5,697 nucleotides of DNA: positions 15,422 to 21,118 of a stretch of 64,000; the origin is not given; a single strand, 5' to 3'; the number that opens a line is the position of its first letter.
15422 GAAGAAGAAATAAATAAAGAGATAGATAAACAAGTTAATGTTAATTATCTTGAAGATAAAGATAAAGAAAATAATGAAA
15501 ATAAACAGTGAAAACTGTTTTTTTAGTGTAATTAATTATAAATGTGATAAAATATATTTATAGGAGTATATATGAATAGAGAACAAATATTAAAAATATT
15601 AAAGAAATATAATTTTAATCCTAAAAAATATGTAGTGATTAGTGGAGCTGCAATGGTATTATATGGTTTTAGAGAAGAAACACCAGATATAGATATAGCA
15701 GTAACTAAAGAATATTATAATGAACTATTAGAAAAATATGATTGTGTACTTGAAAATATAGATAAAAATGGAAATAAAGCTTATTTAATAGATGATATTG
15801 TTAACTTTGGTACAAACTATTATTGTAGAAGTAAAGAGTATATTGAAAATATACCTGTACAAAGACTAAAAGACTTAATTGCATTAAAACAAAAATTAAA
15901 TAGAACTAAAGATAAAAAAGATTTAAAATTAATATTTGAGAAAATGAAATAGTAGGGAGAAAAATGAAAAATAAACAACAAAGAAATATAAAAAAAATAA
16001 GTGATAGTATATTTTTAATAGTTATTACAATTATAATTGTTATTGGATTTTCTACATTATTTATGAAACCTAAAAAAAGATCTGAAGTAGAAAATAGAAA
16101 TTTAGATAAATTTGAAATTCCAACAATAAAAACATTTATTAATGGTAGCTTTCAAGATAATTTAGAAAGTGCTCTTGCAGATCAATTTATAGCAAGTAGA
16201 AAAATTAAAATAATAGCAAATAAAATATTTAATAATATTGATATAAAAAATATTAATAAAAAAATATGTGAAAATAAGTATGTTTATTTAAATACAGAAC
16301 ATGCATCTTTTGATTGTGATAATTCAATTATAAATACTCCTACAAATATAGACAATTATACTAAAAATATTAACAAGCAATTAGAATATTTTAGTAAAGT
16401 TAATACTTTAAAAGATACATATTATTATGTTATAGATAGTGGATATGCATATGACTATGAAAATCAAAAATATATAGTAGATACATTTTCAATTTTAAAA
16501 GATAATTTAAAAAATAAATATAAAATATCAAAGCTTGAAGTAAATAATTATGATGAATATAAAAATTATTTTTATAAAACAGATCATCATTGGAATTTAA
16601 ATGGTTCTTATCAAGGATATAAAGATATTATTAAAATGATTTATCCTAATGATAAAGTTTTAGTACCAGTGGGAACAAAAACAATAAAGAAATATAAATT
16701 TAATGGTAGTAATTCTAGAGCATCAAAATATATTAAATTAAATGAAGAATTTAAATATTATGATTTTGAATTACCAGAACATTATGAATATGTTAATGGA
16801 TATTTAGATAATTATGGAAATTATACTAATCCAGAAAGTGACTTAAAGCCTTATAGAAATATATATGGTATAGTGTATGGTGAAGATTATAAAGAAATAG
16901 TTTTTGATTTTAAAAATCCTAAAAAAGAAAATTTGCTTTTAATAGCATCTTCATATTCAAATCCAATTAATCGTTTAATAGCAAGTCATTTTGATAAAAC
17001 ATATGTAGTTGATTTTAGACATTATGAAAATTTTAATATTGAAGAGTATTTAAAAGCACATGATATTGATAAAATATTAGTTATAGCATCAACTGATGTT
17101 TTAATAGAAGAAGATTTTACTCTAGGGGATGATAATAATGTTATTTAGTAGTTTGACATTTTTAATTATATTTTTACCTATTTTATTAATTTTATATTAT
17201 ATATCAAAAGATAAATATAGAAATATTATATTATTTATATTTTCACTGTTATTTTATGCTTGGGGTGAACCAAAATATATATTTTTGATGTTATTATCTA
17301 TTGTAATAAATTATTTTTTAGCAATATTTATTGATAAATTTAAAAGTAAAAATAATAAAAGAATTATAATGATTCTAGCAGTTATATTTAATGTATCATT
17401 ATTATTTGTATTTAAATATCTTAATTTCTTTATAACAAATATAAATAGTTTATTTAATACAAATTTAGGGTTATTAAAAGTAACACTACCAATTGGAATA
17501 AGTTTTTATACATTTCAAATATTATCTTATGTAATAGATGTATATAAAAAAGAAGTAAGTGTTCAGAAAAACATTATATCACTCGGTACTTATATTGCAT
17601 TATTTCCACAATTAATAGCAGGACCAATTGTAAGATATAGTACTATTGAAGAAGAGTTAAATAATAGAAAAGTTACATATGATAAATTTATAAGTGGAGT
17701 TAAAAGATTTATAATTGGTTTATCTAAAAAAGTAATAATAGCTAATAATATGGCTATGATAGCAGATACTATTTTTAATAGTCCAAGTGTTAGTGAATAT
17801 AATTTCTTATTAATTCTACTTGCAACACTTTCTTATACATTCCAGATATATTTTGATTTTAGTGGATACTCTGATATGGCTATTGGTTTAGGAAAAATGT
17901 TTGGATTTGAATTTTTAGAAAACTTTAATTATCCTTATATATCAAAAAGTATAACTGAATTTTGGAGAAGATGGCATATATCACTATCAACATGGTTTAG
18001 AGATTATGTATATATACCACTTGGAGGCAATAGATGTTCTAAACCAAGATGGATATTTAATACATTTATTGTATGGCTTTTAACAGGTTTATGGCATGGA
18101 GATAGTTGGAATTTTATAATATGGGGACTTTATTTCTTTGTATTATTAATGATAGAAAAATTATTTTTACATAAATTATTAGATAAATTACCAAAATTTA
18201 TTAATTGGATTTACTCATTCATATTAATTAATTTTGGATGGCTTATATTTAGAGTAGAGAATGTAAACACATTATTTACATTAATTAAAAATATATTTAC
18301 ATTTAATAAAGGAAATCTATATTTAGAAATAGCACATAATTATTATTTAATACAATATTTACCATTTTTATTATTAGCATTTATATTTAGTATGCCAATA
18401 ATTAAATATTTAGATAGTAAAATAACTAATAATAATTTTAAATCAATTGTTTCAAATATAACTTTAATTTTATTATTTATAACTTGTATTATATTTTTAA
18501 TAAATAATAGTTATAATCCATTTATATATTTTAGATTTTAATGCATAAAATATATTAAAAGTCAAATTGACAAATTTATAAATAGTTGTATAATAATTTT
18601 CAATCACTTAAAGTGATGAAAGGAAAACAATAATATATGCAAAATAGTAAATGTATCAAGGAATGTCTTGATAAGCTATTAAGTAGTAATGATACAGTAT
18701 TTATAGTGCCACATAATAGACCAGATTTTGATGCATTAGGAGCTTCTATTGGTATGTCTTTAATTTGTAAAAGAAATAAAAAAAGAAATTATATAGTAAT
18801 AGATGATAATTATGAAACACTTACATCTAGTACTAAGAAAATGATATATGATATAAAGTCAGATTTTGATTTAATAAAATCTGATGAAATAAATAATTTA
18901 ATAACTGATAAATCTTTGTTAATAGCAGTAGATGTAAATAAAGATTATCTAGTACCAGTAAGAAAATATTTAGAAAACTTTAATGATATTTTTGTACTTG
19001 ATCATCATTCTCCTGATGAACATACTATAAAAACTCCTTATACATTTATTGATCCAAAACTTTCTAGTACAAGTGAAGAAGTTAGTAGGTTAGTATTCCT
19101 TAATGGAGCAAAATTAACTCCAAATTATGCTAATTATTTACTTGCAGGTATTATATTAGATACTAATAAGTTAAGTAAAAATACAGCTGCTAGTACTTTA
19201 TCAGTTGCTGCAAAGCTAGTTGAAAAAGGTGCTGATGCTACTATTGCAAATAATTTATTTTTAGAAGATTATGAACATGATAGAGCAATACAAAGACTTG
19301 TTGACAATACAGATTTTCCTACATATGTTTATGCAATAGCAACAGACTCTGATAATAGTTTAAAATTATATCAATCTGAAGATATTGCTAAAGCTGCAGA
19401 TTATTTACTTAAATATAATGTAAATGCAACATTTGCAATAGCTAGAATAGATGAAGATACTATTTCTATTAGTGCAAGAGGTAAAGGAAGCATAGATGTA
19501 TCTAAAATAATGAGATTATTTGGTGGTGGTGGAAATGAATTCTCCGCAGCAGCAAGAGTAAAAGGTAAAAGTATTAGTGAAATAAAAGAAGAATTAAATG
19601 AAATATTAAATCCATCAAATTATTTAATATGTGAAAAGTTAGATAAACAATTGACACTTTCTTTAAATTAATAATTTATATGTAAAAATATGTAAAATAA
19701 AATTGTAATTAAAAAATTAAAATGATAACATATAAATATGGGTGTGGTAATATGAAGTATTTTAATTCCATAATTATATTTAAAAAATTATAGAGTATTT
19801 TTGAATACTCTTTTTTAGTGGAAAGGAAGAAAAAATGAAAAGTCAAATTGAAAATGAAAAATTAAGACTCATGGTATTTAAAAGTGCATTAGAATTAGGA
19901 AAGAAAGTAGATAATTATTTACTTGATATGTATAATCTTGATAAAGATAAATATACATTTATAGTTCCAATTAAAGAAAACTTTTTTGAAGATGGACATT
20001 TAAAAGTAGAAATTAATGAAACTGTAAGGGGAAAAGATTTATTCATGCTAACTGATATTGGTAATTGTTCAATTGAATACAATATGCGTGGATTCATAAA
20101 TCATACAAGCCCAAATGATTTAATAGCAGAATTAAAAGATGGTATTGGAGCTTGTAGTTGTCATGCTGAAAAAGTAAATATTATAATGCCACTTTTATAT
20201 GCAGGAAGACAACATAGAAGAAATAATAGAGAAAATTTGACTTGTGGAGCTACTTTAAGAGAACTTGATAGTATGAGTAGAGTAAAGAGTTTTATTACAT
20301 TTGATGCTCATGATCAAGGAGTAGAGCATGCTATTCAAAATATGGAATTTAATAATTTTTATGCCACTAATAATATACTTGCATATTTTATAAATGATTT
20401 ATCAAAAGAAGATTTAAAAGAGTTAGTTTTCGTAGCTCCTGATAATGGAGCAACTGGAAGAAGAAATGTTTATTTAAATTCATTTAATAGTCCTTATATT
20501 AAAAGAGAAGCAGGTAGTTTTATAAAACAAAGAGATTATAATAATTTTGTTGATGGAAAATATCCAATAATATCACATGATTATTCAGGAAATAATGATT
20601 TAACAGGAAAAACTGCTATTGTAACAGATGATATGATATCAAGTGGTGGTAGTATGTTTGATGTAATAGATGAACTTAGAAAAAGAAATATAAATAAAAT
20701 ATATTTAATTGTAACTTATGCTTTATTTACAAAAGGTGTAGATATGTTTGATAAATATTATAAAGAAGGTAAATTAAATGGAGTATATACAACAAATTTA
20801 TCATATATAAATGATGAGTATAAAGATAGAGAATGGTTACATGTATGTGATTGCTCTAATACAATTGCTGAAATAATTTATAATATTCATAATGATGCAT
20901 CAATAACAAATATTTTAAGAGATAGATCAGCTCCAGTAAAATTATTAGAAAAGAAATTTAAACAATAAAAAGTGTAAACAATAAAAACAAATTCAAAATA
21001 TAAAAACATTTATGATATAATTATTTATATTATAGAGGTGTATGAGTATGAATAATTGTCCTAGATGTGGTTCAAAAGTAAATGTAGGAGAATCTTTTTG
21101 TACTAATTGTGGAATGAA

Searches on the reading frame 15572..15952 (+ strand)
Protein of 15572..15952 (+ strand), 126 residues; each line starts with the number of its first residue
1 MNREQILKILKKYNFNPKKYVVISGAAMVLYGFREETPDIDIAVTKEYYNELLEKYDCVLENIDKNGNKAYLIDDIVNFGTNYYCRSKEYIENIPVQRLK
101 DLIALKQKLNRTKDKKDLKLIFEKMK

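Call 115: search_protein_families(library=pfam, proteins=[window:15572-15952:+], max_evalue=0.0001)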
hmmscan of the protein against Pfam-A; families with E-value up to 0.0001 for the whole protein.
window:15572-15952:+ (126 aa): 1 family
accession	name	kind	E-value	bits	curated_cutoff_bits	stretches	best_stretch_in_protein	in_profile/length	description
PF19502.5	DUF6036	-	1e-05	25.9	23.6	1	9-119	12-116/164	Nucleotidyltransferase of unknown function (DUF6036)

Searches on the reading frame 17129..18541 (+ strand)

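Call 115: search_protein_families(library=pfam, proteins=[window:17129-18541:+], max_evalue=0.0001)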
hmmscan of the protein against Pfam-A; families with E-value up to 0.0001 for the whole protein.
window:17129-18541:+ (470 aa): 1 family
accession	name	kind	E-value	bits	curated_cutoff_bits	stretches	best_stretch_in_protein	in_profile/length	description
PF03062.24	MBOAT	-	1.1e-30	107.5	27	1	148-348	80-299/337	MBOAT, membrane-bound O-acyltransferase family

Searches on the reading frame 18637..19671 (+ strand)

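Call 115: search_protein_families(library=pfam, proteins=[window:18637-19671:+], max_evalue=0.0001)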
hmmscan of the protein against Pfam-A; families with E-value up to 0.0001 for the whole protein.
window:18637-19671:+ (344 aa): 2 families
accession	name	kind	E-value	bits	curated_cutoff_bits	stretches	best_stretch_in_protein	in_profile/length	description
PF01368.27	DHH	-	3.4e-17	63.3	28.1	1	21-172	2-125/125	DHH family, N-terminal domain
PF02272.25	DHHA1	-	8.7e-10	39.4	25.9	1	246-324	14-100/102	DHHA1 domain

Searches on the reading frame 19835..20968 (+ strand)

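Call 115: search_protein_families(library=pfam, proteins=[window:19835-20968:+], max_evalue=0.0001)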
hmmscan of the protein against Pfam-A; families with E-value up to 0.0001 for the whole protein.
window:19835-20968:+ (377 aa): 3 families
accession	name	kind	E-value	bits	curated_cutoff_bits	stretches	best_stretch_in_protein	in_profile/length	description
PF13793.12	Pribosyltran_N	-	5.7e-12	46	25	1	12-144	3-113/117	N-terminal domain of ribose phosphate pyrophosphokinase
PF00156.33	Pribosyltran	-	4.8e-10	39.4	26.3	1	179-296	15-125/158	Phosphoribosyl transferase domain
PF14572.12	Pribosyl_synth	-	2.7e-09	37.7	27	1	255-362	80-184/184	Phosphoribosyl synthetase-associated domain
